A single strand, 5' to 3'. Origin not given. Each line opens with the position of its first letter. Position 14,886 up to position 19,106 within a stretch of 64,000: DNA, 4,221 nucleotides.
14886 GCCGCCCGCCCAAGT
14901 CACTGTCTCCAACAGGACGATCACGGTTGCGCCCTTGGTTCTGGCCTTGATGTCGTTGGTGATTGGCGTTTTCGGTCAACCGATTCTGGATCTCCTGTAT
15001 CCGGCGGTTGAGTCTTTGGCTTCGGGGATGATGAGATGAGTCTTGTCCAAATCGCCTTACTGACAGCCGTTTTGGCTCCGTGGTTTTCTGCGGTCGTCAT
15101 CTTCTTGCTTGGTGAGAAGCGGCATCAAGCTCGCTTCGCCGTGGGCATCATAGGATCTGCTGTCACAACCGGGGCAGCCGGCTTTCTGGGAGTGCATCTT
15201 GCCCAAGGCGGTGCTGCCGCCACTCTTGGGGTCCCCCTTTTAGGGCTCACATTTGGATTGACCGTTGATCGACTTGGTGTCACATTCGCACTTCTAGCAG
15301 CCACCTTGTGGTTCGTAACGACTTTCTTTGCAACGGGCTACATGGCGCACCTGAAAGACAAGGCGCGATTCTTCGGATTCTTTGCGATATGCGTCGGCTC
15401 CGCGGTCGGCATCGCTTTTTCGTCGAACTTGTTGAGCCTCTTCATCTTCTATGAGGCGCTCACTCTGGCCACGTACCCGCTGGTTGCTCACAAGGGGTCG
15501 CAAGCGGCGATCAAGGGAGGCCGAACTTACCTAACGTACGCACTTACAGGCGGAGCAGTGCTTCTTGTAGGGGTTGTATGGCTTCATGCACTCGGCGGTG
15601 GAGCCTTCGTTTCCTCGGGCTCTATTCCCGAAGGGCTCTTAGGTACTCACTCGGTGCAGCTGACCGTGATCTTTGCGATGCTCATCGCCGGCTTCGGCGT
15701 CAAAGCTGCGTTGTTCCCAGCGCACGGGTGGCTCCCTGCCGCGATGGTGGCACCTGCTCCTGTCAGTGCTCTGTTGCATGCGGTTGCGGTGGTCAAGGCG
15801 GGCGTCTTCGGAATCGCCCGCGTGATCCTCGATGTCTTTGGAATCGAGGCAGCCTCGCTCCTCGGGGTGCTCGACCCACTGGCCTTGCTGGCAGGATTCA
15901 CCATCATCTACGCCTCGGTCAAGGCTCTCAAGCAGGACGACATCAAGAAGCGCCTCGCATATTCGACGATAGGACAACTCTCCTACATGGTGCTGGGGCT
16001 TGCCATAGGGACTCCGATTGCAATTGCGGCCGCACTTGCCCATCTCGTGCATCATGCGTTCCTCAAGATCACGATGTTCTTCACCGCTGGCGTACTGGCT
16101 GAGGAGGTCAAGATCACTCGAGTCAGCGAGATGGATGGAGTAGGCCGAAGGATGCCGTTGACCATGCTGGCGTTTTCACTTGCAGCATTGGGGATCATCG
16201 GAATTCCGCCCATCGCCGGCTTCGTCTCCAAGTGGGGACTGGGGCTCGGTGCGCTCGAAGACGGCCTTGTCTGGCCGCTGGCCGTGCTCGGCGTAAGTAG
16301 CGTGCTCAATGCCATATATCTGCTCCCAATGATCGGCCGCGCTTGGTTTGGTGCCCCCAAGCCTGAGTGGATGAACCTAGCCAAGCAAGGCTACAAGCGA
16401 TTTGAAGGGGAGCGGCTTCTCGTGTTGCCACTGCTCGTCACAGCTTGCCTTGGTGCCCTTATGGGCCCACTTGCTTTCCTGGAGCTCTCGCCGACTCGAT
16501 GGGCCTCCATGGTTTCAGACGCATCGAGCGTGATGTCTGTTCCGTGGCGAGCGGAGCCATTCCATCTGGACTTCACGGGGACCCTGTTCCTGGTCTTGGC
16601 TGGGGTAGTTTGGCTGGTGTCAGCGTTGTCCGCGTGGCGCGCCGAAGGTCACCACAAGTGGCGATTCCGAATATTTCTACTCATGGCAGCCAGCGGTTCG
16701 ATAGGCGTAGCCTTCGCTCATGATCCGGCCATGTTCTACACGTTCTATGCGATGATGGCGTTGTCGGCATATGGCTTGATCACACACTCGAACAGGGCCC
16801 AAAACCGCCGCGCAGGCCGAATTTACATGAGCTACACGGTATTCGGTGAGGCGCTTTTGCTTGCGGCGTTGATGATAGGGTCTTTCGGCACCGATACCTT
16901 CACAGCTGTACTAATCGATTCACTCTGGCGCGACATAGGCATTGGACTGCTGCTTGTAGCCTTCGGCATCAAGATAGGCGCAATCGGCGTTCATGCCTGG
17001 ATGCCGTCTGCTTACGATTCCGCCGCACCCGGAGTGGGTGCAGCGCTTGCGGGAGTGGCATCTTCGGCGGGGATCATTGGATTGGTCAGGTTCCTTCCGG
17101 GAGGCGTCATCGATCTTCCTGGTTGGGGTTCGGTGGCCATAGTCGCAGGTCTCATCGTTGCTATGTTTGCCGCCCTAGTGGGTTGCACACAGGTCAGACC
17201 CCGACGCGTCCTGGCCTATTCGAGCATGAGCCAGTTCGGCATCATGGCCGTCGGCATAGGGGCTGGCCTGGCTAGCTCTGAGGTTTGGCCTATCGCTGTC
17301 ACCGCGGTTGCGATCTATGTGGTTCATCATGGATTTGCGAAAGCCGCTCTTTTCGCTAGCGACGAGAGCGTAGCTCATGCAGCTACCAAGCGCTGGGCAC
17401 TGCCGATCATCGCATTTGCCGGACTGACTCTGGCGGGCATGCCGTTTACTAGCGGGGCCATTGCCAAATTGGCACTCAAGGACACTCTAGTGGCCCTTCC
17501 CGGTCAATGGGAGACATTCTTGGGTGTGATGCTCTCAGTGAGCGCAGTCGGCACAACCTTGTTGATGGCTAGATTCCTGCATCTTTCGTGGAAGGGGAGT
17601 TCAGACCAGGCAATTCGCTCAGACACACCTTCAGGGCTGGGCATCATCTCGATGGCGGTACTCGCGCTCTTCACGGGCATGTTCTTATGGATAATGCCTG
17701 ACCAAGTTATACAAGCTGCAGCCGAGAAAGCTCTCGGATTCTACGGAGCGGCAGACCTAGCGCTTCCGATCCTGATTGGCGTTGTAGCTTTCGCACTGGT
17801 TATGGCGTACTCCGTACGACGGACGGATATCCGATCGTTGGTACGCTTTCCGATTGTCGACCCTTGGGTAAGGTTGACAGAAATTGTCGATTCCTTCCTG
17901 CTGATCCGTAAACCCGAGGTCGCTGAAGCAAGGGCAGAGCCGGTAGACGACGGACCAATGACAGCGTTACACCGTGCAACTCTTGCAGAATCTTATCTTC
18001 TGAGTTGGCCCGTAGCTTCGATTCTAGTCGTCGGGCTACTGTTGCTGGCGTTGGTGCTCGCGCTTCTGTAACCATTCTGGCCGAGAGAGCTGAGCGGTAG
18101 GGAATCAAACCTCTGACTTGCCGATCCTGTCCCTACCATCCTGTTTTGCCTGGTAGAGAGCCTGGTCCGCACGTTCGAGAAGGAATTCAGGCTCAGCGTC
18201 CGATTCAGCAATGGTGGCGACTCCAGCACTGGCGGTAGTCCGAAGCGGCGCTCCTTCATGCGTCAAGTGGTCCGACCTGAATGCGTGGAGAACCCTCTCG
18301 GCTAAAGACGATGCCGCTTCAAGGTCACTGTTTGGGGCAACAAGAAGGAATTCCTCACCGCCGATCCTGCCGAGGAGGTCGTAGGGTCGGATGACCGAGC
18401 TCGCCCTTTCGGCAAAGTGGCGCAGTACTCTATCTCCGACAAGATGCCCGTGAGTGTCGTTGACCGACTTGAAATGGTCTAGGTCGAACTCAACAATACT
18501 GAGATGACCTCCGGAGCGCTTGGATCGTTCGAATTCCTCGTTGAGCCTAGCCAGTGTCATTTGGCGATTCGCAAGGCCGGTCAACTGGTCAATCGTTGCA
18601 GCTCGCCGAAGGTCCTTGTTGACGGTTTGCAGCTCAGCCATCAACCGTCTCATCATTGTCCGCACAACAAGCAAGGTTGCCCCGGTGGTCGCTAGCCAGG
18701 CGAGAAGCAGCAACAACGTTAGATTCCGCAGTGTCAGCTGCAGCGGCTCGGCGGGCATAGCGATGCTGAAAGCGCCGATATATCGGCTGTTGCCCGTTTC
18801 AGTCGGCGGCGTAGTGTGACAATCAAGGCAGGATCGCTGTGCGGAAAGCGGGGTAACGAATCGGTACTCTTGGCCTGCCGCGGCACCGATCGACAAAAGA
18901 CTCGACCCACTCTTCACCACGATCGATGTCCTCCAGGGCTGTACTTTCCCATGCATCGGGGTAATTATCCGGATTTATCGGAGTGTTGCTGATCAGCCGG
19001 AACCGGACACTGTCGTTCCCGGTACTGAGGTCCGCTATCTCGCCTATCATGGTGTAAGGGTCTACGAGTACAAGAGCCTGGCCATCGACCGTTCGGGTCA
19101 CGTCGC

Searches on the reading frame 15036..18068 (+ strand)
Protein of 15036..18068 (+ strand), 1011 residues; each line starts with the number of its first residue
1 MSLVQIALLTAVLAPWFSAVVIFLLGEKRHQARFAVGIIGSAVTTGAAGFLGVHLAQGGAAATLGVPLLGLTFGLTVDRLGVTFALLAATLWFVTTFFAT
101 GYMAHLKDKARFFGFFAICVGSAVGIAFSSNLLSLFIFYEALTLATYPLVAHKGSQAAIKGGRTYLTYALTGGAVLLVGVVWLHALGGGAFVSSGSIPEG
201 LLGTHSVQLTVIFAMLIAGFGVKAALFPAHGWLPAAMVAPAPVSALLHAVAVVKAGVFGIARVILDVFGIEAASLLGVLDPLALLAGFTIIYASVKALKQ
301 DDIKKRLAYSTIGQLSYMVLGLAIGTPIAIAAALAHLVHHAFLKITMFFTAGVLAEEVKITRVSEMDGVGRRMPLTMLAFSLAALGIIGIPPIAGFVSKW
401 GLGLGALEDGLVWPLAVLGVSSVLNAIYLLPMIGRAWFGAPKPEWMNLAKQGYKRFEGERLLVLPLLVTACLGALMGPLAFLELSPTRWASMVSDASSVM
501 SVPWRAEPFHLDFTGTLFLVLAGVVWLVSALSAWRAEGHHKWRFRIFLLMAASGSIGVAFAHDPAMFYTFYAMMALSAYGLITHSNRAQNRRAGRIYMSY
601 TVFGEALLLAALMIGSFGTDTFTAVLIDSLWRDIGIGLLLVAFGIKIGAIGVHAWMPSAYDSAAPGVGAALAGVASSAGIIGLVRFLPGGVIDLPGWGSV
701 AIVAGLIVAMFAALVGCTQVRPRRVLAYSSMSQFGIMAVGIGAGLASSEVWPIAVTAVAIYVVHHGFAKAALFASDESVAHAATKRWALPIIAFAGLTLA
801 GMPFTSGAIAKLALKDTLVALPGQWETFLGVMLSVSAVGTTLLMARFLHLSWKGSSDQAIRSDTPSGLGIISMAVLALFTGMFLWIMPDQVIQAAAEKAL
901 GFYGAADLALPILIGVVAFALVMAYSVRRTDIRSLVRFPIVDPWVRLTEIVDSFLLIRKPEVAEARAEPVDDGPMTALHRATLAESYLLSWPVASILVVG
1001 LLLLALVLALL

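Call 32: search_protein_families(library=ncbifam, proteins=[window:15036-18068:+], max_evalue=0.00001)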
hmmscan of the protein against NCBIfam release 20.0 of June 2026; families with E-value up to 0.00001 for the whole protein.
window:15036-18068:+ (1011 aa): 73 families (the best 25 are shown)
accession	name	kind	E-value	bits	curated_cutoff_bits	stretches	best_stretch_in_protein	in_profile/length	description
NF005561.0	PRK07234.1-1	equivalog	8e-146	487.1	718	2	8-441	9-443/569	putative monovalent cation/H+ antiporter subunit D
NF006236.0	PRK08375.1-1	equivalog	2.5e-137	458.8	663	2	3-477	4-478/493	putative monovalent cation/H+ antiporter subunit D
NF005140.0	PRK06589.1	equivalog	1e-116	390.7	470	2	7-442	12-447/489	putative monovalent cation/H+ antiporter subunit D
TIGR01972.1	NDH_I_M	subfamily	1.3e-82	278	263.8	2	10-487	3-477/486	NADH-quinone oxidoreductase subunit M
NF006419.0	PRK08668.1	equivalog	2.3e-80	271.1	617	2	7-448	3-442/613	NADH dehydrogenase subunit M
NF005097.0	PRK06525.1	equivalog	1.8e-79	267.7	430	2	8-450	5-452/480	hydrogenase 4 subunit D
NF009287.0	PRK12647.1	equivalog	3.2e-74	250.8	937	2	8-481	3-468/773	putative monovalent cation/H+ antiporter subunit A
NF006241.0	PRK08377.1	equivalog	1.3e-72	245.4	645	2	8-439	7-433/494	NADH dehydrogenase subunit N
NF005086.0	PRK06521.1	equivalog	4.5e-71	240.2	667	2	5-401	4-409/669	hydrogenase 4 subunit B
NF009290.0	PRK12650.1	equivalog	1.9e-65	221.4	980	2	71-430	73-430/966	DUF4040 family protein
NF005141.0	PRK06590.1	equivalog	7.1e-65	220.1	556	2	8-526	5-505/615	NADH-quinone oxidoreductase subunit L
NF006240.0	PRK08376.1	subfamily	1.1e-64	219.2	662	2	72-456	83-475/521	putative monovalent cation/H+ antiporter subunit D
NF009310.0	PRK12668.1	equivalog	1.5e-61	208.9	564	2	43-423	31-385/584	Na(+)/H(+) antiporter subunit D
TIGR01974.1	NDH_I_L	subfamily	6.9e-61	206.9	407.5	2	11-502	6-502/630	NADH-quinone oxidoreductase subunit L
NF009305.0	PRK12662.1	equivalog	1.1e-60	205.8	700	2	11-477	9-473/492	putative monovalent cation/H+ antiporter subunit D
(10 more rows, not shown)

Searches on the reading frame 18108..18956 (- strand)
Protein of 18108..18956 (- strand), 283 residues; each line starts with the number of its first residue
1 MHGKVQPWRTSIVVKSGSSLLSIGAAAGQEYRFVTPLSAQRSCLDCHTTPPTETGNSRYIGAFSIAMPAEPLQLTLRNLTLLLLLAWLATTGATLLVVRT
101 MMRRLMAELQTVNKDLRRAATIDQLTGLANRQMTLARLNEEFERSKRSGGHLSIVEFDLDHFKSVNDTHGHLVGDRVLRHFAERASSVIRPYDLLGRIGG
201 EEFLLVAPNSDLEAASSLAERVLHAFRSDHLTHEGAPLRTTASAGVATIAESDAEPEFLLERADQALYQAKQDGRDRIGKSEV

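Call 32: search_protein_families(library=ncbifam, proteins=[window:18108-18956:-], max_evalue=0.00001)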
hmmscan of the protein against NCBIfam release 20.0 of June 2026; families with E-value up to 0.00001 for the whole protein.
window:18108-18956:- (283 aa): 22 families
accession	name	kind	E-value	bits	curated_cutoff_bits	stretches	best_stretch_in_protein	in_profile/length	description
NF038266.1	diguan_SiaD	equivalog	5.5e-53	179.9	290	1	107-278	81-252/252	biofilm regulation diguanylate cyclase SiaD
TIGR00254.1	GGDEF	domain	3.3e-46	157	37.4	1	117-278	2-164/168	diguanylate cyclase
NF007380.0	PRK09894.1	equivalog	1.5e-44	152.5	256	1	100-278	108-284/296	diguanylate cyclase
NF007135.0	PRK09581.1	equivalog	2.6e-43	148.5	474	1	112-280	285-454/457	PleD family two-component system response regulator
NF011955.1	PRK15426.1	equivalog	8.2e-39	133.2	408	1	78-279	357-559/564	cellulose biosynthesis regulator diguanylate cyclase DgcQ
NF007423.1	PRK09966.1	equivalog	1e-38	133.3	325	1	103-271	222-390/390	diguanylate cyclase DgcN/YfiN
NF041606.1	dguan_cyc_DgcA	equivalog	3.4e-37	128.2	370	1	109-280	167-338/340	diguanylate cyclase DgcA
NF051473.1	DigCycDgcsShew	equivalog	7.3e-37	127.3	400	1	114-276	129-286/291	diguanylate cyclase DgcS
NF007298.0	PRK09776.1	equivalog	1.3e-34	119.4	1135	1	108-278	672-842/1111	diguanylate cyclase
NF047654.1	DiguCycDgcRLepto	equivalog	6.3e-33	113.9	500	1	109-278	122-293/295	diguanylate cyclase DgcR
NF045675.1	PhdiestaseDibA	equivalog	3.7e-31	108.2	980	1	108-276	191-359/623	phosphodiesterase DibA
NF007474.0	PRK10060.1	equivalog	4.5e-27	94.5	782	1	111-277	228-391/663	cyclic di-GMP phosphodiesterase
NF040885.1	diguan_DgcJ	equivalog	2.3e-24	86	500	1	82-275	311-490/493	diguanylate cyclase DgcJ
NF007599.0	PRK10245.1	equivalog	3.6e-24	84.9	402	1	108-278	198-367/371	diguanylate cyclase AdrA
NF053781.1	cdiGMPphdstlr2612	equivalog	4.6e-23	80.9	1600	1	94-274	815-995/1268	Tlr1612 family c-di-GMP phosphodiesterase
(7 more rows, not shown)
